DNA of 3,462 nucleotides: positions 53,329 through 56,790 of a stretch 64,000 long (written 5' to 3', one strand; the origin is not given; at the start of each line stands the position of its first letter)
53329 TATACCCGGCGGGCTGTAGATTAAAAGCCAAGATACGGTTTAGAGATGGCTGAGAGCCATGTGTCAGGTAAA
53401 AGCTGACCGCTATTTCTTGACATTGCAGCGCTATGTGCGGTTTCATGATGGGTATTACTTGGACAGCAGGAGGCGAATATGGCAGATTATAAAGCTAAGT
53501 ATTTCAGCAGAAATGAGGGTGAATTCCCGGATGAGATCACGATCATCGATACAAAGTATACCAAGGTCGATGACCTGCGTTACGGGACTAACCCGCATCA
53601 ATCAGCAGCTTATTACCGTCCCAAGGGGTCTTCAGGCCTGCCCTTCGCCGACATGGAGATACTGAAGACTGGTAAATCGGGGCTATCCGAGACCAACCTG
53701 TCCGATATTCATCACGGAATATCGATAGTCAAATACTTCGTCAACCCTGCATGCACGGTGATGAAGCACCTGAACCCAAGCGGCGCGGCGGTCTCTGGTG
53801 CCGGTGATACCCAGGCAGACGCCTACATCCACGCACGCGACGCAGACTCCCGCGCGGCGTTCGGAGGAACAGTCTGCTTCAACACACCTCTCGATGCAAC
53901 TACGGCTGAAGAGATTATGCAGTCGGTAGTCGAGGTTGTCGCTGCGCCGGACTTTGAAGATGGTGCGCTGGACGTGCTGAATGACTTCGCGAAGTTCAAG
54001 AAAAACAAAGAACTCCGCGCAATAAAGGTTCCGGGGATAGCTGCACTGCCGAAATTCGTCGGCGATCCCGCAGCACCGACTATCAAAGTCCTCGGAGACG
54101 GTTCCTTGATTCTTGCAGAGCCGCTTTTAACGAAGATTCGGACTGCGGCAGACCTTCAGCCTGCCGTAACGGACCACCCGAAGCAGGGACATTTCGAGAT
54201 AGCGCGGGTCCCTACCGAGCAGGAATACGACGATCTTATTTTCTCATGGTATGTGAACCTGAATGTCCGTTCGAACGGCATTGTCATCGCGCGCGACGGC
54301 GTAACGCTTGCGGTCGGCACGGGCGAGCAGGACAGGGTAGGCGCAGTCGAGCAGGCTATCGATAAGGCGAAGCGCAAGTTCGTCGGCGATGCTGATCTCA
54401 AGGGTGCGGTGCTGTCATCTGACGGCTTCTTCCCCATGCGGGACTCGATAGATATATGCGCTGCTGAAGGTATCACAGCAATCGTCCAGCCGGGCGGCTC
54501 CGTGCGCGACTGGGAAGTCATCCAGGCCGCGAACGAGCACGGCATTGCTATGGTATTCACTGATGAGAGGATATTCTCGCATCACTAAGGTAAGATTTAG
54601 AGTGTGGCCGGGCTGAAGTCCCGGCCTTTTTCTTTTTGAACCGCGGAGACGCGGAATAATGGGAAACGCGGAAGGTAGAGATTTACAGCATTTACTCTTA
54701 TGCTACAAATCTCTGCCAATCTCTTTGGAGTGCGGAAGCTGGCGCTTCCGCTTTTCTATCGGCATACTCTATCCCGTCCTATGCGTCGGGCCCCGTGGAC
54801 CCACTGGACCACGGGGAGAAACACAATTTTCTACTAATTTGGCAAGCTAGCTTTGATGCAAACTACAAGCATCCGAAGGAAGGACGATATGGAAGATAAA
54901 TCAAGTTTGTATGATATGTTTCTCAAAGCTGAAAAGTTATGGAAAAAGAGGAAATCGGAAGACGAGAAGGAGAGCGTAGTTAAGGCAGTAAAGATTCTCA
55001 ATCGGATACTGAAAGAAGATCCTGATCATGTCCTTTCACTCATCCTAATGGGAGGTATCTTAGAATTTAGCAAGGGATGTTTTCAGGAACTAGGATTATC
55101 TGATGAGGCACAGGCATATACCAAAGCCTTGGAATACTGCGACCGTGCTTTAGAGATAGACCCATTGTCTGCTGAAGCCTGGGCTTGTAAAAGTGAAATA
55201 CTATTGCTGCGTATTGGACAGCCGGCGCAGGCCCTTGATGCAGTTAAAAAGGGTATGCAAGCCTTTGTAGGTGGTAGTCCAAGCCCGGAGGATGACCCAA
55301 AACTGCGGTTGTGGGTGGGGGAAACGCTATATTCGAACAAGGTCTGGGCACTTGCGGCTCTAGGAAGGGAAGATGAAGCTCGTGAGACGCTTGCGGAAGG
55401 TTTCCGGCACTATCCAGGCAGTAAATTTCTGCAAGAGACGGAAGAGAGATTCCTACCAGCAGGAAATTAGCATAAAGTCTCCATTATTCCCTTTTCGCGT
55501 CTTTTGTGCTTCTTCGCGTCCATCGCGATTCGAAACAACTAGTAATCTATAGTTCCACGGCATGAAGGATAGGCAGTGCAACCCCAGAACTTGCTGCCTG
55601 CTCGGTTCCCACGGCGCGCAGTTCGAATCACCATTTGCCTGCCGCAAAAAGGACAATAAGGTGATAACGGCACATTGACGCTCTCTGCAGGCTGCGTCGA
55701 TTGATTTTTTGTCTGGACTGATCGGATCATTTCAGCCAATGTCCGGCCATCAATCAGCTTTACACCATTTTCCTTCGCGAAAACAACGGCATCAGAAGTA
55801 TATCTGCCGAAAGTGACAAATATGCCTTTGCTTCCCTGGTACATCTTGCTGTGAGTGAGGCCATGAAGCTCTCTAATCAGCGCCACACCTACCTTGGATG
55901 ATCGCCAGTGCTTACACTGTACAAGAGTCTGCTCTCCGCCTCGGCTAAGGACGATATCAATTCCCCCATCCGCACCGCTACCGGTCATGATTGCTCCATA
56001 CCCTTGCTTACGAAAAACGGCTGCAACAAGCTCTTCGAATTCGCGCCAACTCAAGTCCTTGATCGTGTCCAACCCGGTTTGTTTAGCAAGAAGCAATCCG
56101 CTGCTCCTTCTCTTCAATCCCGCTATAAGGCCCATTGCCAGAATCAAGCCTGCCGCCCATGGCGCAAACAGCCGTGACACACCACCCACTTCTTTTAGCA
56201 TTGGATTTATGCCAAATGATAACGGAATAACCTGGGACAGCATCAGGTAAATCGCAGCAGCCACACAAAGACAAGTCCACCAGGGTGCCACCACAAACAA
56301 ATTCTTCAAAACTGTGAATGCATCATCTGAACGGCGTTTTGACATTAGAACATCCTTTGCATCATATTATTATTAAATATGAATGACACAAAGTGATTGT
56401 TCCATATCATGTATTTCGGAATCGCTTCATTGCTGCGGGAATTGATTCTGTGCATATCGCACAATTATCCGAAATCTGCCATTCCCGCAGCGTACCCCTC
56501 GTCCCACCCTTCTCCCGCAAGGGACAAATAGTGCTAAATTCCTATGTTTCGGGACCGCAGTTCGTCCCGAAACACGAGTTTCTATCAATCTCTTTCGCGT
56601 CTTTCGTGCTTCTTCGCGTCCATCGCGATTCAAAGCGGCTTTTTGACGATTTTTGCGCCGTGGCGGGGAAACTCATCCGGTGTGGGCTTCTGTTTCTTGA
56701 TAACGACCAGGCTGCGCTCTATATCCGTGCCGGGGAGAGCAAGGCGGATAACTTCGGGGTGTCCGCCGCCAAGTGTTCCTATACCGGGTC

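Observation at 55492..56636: Mrr-type restriction-endonuclease-like gene bracketed by 45-bp direct repeats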

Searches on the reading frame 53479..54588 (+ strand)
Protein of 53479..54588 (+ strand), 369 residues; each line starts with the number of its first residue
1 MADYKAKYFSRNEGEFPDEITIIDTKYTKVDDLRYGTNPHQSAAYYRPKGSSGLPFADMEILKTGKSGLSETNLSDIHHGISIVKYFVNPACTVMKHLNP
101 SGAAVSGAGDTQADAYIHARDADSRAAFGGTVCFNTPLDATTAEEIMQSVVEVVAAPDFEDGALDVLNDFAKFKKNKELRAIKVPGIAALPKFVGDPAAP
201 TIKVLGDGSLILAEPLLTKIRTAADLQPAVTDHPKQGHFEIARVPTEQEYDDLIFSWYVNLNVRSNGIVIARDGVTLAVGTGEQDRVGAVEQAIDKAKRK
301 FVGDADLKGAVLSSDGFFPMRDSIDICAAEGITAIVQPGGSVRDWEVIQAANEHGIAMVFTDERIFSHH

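Call 8: search_protein_families(library=pfam, proteins=[window:53479-54588:+], max_evalue=0.01)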
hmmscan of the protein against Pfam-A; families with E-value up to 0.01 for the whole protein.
window:53479-54588:+ (369 aa): 1 family
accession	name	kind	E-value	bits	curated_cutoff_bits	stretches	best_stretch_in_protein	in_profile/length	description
PF01808.24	AICARFT_IMPCHas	-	2.5e-54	185.3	25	1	6-296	54-311/311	AICARFT/IMPCHase bienzyme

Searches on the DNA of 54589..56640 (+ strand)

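Call 57: search_dna_similar(query=window:54589-56640:+, collection=plasmids, mode=distant, max_rows=8)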
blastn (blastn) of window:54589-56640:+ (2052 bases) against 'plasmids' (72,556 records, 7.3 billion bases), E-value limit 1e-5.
No match.

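Call 58: search_dna_similar(query=window:54589-56640:+, collection=phages, mode=distant, max_rows=8)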
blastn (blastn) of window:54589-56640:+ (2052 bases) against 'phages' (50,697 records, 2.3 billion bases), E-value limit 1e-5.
No match.

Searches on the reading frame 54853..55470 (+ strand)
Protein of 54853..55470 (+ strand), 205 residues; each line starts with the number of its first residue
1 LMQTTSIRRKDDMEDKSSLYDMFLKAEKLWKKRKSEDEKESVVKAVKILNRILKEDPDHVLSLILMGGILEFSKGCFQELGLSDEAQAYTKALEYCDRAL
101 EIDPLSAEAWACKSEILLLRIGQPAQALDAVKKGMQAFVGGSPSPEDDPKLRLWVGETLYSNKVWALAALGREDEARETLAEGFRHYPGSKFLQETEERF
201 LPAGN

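Call 8: search_protein_families(library=pfam, proteins=[window:54853-55470:+], max_evalue=0.01)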
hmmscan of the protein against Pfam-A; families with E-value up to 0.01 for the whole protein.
window:54853-55470:+ (205 aa): 13 families
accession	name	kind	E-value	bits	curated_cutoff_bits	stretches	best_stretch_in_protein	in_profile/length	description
PF13428.12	TPR_14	-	7.6e-13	48.2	23.5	0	164-191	8-35/44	Tetratricopeptide repeat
PF13431.12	TPR_17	-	2.2e-09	37.3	24.4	1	95-128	1-33/34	Tetratricopeptide repeat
PF14559.12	TPR_19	-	3.8e-09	37.2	25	0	85-134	3-51/68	Tetratricopeptide repeat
PF07719.23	TPR_2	-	4.4e-07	30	27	0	88-104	16-32/34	Tetratricopeptide repeat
PF00515.34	TPR_1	-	1.7e-05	24.8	27.8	1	89-104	17-32/34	Tetratricopeptide repeat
PF13174.12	TPR_6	-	0.00011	23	26.3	0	165-190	8-33/33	Tetratricopeptide repeat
PF13432.12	TPR_16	-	0.00015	22.5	32.7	0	86-106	44-64/65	Tetratricopeptide repeat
PF13181.12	TPR_8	-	0.00048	20.5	25.7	0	89-104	17-32/34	Tetratricopeptide repeat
PF13371.12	TPR_9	-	0.00071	20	35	0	86-130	8-51/73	Tetratricopeptide repeat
PF11846.14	Wzy_C_2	-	0.0019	18.6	28.5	1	156-194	145-183/191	Virulence factor membrane-bound polymerase, C-terminal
PF13424.12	TPR_12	-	0.002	18.7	30.1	0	88-135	18-72/77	Tetratricopeptide repeat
PF01239.28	PPTA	-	0.0041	17.2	29.5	0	90-117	2-29/32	Protein prenyltransferase alpha subunit repeat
PF14853.12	Fis1_TPR_C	-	0.0071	16.9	25.3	0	88-107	16-35/53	Fis1 C-terminal tetratricopeptide repeat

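Call 33: find_homologous_proteins(query=window:54889-55467:+, max_evalue=0.00001)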
Query window:54889-55467:+ (193 aa): 1 proteins with E <= 0.00001 among 259 candidates.
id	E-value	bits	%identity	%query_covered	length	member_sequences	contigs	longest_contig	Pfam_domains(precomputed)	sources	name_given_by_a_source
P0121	1.2e-122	425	100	100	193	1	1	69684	PF14559.13,PF13431.13,PF00515.35,PF13428.13,PF07719.24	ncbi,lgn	ncbi:MAG: tetratricopeptide repeat protein [Armatimonadota bacterium]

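Call 53: search_protein_families(library=ncbifam, proteins=[window:54889-55467:+], max_evalue=0.01)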
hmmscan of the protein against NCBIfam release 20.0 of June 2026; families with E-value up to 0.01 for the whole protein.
window:54889-55467:+ (193 aa): 2 families
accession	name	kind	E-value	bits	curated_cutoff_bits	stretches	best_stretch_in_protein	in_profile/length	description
TIGR02917.1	PEP_TPR_lipo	equivalog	8.7e-05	20.6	312.2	0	74-124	172-221/899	XrtA/PEP-CTERM system TPR-repeat protein PrsT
NF052415.1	T3SS_chap_SctY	equivalog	0.0013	19.2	70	0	74-121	53-102/106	type III secretion apparatus assembly chaperone SctY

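Call 69: search_protein_families(library=padloc, proteins=[window:54889-55467:+], max_evalue=0.01)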
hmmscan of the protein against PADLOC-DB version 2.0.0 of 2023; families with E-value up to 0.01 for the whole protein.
window:54889-55467:+ (193 aa): 0 families
